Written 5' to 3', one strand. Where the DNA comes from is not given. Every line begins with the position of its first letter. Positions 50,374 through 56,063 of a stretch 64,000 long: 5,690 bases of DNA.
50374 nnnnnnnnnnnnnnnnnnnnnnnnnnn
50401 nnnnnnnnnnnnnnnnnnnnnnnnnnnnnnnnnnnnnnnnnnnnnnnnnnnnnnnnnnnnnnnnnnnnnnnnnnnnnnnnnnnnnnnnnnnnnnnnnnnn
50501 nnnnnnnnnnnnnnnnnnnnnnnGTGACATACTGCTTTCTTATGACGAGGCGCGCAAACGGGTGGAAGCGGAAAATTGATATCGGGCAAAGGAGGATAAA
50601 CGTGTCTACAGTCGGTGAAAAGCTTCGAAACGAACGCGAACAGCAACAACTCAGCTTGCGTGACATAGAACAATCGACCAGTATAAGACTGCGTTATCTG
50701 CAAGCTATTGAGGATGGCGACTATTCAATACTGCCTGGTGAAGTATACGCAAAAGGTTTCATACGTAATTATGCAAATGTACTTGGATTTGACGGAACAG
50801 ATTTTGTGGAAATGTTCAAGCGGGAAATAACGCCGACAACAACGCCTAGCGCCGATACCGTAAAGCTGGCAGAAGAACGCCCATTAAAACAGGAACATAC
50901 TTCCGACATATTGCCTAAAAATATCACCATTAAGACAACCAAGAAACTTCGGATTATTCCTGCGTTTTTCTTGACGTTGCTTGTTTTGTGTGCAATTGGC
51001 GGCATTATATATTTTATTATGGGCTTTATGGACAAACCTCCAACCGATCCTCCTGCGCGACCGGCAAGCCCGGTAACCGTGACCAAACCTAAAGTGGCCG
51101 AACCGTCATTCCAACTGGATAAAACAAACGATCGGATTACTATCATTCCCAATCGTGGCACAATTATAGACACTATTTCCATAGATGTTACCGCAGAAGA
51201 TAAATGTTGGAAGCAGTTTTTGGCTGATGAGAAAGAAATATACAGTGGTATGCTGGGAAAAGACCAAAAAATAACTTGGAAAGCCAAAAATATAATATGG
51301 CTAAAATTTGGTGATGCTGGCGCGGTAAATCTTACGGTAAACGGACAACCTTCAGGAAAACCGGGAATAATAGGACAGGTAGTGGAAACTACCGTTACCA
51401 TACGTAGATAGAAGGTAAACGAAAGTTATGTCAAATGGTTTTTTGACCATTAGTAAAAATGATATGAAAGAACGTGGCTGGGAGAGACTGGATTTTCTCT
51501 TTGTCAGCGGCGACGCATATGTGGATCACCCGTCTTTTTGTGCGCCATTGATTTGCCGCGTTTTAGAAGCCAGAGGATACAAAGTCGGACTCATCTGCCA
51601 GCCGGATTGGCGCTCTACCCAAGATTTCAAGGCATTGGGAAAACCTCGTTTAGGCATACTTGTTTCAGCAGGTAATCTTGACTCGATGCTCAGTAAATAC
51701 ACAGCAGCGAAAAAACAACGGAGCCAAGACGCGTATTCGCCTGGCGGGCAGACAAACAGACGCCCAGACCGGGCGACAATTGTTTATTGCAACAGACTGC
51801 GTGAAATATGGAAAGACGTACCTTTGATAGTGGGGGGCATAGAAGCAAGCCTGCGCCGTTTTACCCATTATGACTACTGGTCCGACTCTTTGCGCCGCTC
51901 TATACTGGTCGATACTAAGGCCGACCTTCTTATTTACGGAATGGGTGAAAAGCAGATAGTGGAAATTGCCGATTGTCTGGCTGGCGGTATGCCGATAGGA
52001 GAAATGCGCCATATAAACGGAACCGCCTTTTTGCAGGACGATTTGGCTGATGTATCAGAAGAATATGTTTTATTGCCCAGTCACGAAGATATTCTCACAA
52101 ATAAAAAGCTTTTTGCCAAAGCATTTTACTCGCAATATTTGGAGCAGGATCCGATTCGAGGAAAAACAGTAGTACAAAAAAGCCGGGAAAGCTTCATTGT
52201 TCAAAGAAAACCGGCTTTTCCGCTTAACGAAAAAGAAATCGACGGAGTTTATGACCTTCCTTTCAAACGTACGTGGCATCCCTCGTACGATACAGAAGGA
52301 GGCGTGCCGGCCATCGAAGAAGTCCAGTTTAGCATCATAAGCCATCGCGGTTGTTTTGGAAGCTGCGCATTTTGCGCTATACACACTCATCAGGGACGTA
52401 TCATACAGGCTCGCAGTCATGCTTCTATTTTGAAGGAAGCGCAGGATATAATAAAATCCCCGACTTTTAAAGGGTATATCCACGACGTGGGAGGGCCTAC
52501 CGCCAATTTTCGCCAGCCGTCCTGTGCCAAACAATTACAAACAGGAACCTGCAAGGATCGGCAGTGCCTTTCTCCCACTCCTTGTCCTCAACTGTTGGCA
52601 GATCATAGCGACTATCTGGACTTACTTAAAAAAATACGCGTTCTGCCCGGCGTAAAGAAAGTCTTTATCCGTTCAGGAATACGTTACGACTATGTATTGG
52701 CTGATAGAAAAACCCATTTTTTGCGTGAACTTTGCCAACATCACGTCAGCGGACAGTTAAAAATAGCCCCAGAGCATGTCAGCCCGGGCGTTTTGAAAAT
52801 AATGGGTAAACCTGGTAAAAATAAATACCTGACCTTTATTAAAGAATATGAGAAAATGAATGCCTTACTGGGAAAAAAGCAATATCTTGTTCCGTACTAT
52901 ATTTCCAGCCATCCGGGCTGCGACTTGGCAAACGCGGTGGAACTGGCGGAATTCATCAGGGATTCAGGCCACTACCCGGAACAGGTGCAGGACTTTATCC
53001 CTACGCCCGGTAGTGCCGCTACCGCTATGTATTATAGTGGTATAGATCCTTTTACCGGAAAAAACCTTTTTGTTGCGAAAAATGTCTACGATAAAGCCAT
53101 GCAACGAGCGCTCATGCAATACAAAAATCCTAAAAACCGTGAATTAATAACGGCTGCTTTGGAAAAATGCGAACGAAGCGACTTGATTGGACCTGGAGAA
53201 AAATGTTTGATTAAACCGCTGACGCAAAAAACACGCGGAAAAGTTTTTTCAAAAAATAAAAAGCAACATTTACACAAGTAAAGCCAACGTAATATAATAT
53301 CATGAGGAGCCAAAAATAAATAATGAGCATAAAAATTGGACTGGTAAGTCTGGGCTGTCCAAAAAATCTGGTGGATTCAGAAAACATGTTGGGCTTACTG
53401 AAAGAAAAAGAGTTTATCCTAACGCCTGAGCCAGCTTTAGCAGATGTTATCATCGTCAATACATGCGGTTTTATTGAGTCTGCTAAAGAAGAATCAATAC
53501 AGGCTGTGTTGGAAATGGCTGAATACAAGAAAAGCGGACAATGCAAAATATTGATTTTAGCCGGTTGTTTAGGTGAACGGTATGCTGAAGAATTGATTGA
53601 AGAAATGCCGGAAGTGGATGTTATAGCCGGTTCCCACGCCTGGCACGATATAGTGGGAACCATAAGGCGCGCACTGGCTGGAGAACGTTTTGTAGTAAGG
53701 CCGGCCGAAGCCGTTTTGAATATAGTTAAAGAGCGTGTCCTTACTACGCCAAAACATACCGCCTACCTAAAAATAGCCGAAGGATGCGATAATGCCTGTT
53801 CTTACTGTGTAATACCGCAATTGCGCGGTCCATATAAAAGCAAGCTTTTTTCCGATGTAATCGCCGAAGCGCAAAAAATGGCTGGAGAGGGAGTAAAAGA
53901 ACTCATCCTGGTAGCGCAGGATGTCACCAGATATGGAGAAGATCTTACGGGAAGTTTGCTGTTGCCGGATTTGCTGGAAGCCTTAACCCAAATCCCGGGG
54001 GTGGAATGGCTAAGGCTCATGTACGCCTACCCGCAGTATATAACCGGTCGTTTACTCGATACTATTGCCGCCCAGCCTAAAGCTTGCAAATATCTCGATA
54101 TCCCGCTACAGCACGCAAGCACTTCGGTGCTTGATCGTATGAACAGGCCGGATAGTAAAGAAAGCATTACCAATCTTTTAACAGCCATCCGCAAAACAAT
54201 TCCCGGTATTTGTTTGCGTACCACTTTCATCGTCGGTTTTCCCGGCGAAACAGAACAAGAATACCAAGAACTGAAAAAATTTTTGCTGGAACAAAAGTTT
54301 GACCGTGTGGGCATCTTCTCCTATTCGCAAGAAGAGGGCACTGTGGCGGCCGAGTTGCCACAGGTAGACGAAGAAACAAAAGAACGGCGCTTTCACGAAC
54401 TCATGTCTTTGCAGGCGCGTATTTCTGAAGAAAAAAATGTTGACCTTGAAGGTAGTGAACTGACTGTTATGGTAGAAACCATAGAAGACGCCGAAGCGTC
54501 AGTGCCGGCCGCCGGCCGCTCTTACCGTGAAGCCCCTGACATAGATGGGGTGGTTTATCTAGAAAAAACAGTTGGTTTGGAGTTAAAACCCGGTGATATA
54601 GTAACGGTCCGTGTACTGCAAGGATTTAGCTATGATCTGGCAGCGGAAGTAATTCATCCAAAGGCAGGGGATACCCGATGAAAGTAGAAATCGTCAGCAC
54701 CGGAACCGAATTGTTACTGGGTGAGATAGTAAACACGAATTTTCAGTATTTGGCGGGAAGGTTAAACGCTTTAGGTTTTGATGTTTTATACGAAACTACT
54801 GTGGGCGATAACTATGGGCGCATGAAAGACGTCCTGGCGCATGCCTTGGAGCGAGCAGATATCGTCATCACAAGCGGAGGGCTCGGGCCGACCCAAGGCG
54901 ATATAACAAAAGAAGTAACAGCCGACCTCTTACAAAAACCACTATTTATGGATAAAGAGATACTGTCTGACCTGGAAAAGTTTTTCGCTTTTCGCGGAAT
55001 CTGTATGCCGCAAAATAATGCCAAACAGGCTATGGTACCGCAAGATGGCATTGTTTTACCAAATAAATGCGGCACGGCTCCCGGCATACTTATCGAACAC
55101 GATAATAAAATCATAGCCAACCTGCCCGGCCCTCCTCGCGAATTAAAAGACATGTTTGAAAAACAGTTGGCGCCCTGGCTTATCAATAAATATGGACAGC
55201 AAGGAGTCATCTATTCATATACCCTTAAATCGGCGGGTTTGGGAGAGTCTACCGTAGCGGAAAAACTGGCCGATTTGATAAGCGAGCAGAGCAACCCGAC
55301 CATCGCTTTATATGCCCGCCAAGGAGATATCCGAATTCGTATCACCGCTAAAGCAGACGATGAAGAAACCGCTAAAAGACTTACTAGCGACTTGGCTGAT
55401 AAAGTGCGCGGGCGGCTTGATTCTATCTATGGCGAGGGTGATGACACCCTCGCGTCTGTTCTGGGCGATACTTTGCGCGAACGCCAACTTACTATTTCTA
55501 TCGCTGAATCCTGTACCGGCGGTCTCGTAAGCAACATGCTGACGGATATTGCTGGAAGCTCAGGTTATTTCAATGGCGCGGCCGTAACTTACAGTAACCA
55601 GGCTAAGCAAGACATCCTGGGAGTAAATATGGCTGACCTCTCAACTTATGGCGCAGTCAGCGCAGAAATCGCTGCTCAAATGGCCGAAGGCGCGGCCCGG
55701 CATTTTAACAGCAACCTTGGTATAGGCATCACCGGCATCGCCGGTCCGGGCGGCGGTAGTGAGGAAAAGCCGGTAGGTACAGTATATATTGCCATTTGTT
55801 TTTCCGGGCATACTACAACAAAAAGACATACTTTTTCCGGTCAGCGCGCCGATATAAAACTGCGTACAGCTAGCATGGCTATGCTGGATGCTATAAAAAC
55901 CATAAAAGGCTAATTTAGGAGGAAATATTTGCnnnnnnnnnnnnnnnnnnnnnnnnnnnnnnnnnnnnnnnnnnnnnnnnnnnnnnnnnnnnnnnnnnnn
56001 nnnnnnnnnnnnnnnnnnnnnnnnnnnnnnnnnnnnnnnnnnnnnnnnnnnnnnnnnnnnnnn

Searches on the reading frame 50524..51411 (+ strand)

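Call 31: search_protein_families(library=pfam, proteins=[window:50524-51411:+], max_evalue=0.00001)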
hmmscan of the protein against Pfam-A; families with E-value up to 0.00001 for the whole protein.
window:50524-51411:+ (295 aa): 3 families
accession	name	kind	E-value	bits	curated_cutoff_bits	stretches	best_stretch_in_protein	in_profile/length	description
PF13413.12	HTH_25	-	1.2e-23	83.1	24.6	1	34-92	2-60/62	Helix-turn-helix domain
PF13464.11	RodZ_C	-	4.5e-11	43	23.9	1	222-287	2-69/72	RodZ C-terminal domain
PF12844.13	HTH_19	-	6.5e-06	26.4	30.2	0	31-90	1-54/64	Helix-turn-helix domain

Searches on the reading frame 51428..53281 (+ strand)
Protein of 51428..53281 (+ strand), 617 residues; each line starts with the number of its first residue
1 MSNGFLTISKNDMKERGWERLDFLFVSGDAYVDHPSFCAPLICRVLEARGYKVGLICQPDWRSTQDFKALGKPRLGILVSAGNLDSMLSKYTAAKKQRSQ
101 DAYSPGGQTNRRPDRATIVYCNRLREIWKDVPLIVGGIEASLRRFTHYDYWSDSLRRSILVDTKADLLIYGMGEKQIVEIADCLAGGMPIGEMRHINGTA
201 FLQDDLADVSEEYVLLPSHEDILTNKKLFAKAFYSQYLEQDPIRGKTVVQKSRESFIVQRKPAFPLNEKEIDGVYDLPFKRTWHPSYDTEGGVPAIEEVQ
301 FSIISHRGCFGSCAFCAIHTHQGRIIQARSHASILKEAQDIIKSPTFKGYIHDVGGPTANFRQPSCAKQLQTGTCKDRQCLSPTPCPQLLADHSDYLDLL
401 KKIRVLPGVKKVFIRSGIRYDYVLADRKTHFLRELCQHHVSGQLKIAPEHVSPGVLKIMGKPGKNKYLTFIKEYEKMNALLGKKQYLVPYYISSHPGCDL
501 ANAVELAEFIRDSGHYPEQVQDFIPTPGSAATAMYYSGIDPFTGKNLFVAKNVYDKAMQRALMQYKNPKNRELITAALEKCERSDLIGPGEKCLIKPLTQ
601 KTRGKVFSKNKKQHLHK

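Call 31: search_protein_families(library=pfam, proteins=[window:51428-53281:+], max_evalue=0.00001)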
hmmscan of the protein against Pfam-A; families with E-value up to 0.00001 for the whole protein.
window:51428-53281:+ (617 aa): 3 families
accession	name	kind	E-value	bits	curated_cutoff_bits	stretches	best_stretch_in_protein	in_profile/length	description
PF08497.15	Radical_SAM_N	-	2.4e-132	441.2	25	1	5-302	1-301/301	Radical SAM N-terminal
PF11842.13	DUF3362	-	1.1e-22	81.3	27.6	1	518-604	1-93/151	Domain of unknown function (DUF3362)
PF04055.27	Radical_SAM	-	2.9e-07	31.3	29.5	1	303-474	1-136/166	Radical SAM superfamily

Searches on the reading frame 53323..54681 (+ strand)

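Call 31: search_protein_families(library=pfam, proteins=[window:53323-54681:+], max_evalue=0.00001)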
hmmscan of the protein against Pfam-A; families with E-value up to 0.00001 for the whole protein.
window:53323-54681:+ (452 aa): 3 families
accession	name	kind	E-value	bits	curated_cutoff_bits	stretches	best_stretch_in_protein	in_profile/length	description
PF00919.26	UPF0004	-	1.3e-25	89.7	27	1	4-103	1-98/98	Uncharacterized protein family UPF0004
PF04055.27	Radical_SAM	-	2.2e-18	67.4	29.5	1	151-321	3-166/166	Radical SAM superfamily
PF18693.7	TRAM_2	-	6.2e-14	52.4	27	1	377-444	2-63/63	TRAM domain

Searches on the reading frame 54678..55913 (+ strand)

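Call 31: search_protein_families(library=pfam, proteins=[window:54678-55913:+], max_evalue=0.00001)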
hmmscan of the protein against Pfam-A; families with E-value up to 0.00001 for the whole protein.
window:54678-55913:+ (411 aa): 3 families
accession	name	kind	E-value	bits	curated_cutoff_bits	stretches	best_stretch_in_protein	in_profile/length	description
PF02464.23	CinA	-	2.6e-54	183.5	23.5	1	256-403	2-149/155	Competence-damaged protein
PF00994.29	MoCF_biosynth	-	8.2e-35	120.1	26.6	1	4-168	1-142/144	Probable molybdopterin binding domain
PF18146.6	CinA_KH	-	2.1e-21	76.2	27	1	182-251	3-72/73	Damage-inducible protein CinA KH domain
